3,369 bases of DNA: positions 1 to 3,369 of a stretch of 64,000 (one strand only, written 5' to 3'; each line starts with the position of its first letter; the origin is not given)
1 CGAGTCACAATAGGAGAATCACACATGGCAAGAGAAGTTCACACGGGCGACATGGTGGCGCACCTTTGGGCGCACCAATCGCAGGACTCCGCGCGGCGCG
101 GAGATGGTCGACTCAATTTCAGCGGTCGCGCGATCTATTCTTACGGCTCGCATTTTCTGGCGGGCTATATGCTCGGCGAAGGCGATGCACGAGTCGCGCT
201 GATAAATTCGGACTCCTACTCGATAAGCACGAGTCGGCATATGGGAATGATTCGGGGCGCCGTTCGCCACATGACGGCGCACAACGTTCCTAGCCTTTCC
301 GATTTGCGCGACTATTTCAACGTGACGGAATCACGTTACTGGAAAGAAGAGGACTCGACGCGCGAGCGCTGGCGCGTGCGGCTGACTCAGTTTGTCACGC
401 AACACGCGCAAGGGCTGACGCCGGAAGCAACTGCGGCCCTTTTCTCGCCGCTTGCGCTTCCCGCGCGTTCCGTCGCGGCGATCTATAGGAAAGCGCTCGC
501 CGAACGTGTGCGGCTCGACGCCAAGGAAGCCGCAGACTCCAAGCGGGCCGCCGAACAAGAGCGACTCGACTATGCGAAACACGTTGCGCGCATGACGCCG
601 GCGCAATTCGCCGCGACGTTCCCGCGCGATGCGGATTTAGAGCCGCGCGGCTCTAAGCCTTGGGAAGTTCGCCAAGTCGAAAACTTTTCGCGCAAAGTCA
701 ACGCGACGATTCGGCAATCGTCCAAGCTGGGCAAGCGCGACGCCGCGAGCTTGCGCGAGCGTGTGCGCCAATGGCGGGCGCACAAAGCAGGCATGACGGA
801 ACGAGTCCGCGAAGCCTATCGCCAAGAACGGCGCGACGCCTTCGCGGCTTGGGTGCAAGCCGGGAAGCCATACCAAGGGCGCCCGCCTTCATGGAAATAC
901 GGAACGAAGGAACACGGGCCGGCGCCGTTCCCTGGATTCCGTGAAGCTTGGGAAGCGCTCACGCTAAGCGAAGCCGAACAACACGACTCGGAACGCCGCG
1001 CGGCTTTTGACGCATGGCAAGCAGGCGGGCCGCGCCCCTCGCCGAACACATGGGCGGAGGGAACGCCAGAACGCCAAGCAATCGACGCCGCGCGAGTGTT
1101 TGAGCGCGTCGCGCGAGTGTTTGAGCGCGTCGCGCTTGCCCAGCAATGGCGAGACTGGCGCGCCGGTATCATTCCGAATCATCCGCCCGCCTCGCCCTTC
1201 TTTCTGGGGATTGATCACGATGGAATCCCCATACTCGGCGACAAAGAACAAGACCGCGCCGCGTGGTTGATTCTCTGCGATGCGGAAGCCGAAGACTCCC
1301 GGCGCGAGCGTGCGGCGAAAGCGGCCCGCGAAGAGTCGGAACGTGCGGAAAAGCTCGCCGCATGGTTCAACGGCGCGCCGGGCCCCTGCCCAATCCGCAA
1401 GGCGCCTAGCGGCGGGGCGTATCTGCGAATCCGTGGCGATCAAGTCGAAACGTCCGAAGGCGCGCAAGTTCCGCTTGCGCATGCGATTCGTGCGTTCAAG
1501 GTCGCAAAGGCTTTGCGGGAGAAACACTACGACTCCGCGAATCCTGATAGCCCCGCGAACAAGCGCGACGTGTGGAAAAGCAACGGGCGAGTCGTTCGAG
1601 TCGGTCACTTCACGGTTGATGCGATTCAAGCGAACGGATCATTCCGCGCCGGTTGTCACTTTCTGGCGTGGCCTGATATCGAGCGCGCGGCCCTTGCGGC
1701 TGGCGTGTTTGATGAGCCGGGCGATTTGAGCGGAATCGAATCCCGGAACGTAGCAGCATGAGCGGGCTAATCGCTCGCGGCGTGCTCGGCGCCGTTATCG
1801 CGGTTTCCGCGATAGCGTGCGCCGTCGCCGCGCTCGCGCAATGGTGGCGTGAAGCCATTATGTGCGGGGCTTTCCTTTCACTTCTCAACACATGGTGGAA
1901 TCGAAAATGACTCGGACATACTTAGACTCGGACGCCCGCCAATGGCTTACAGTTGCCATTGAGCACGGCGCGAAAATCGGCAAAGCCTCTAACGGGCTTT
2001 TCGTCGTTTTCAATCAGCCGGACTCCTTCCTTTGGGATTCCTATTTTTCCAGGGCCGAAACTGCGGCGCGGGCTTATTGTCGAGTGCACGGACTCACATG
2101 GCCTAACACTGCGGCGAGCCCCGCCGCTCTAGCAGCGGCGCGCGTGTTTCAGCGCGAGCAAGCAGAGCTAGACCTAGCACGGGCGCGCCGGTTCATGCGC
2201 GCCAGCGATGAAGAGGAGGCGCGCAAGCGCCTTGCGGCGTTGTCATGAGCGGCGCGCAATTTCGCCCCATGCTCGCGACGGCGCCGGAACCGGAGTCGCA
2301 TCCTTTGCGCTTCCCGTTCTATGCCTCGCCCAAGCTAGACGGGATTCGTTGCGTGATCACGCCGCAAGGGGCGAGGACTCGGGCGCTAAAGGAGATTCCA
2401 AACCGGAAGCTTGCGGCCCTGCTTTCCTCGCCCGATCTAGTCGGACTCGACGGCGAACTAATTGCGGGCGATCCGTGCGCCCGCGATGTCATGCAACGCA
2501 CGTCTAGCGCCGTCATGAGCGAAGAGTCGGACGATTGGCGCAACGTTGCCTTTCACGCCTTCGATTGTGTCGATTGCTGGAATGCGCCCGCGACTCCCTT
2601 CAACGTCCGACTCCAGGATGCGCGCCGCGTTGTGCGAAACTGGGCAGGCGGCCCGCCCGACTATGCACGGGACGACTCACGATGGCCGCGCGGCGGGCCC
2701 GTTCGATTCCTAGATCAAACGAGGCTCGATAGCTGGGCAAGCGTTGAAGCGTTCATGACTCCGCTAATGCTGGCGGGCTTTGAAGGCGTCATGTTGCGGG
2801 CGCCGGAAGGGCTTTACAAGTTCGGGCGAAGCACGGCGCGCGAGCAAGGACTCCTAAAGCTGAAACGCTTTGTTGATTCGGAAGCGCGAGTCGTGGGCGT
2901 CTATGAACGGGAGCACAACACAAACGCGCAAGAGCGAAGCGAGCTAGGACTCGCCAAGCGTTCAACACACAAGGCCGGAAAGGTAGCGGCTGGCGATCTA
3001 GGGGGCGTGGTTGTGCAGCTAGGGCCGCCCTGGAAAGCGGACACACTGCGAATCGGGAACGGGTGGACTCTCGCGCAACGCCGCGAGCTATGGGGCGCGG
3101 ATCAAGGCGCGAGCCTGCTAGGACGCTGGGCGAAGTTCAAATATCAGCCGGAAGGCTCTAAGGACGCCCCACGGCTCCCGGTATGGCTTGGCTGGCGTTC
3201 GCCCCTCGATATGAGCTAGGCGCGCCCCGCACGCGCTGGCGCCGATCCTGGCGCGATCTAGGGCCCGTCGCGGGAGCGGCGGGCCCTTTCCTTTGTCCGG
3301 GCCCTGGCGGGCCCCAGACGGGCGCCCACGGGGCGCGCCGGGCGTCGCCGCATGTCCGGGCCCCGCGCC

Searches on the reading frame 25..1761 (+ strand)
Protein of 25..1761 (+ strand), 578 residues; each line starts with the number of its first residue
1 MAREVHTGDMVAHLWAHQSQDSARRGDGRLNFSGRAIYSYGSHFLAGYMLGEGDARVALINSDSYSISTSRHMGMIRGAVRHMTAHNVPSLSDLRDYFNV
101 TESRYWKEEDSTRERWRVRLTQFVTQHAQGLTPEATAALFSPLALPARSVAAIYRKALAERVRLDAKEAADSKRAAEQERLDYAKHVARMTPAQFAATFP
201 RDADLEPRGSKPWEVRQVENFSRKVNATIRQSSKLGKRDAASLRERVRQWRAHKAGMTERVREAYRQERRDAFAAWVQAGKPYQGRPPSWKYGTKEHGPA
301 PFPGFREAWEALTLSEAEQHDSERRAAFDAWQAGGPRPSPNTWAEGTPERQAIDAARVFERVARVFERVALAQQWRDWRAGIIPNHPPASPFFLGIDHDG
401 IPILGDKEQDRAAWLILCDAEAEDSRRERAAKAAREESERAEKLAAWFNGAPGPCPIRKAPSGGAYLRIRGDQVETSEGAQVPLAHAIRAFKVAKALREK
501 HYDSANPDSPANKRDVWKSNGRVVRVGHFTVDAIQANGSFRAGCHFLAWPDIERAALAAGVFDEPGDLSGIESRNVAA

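Call 9: search_protein_families(library=phrogs, proteins=[window:25-1761:+], max_evalue=0.001)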
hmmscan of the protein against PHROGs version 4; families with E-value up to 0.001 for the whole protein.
window:25-1761:+ (578 aa): 2 families
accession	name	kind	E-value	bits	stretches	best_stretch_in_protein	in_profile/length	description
phrog_7247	-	unknown function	1.7e-52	179.9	2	354-572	168-358/365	-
phrog_29643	-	unknown function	2.6e-07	30.6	1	33-82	30-81/423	-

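Call 96: search_protein_families(library=pfam, proteins=[window:25-1761:+], max_evalue=0.001)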
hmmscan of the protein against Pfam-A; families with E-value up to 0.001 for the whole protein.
window:25-1761:+ (578 aa): 0 families

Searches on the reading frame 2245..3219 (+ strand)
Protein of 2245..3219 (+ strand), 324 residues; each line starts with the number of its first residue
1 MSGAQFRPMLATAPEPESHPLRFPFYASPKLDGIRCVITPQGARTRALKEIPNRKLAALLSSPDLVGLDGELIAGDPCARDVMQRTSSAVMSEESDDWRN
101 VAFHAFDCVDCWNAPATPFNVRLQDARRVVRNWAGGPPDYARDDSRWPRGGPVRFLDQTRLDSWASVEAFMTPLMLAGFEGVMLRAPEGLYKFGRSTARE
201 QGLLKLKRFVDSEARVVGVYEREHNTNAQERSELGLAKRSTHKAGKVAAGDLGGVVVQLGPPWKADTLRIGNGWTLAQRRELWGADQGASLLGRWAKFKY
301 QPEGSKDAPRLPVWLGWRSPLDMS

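Call 9: search_protein_families(library=phrogs, proteins=[window:2245-3219:+], max_evalue=0.001)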
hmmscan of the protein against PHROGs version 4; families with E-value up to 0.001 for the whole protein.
window:2245-3219:+ (324 aa): 1 family
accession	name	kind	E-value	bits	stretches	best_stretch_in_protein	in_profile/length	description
phrog_114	-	DNA, RNA and nucleotide metabolism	1.3e-58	200.1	1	5-320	220-500/634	ATP-dependent DNA ligase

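Call 23: find_related_loci(query=window:2245-3219:+, collection=viral_contigs, flank=10000)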
Query window:2245-3219:+ (324 aa) in viral_contigs; peptide patterns used: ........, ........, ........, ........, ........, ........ (x = any residue, [..] = any of these).
2 stretches matched a pattern; 1 encode a relative of the query (tblastn E <= 1e-3); 1 distinct loci.
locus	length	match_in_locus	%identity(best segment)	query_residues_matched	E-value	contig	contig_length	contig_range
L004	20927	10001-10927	31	9-323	8e-39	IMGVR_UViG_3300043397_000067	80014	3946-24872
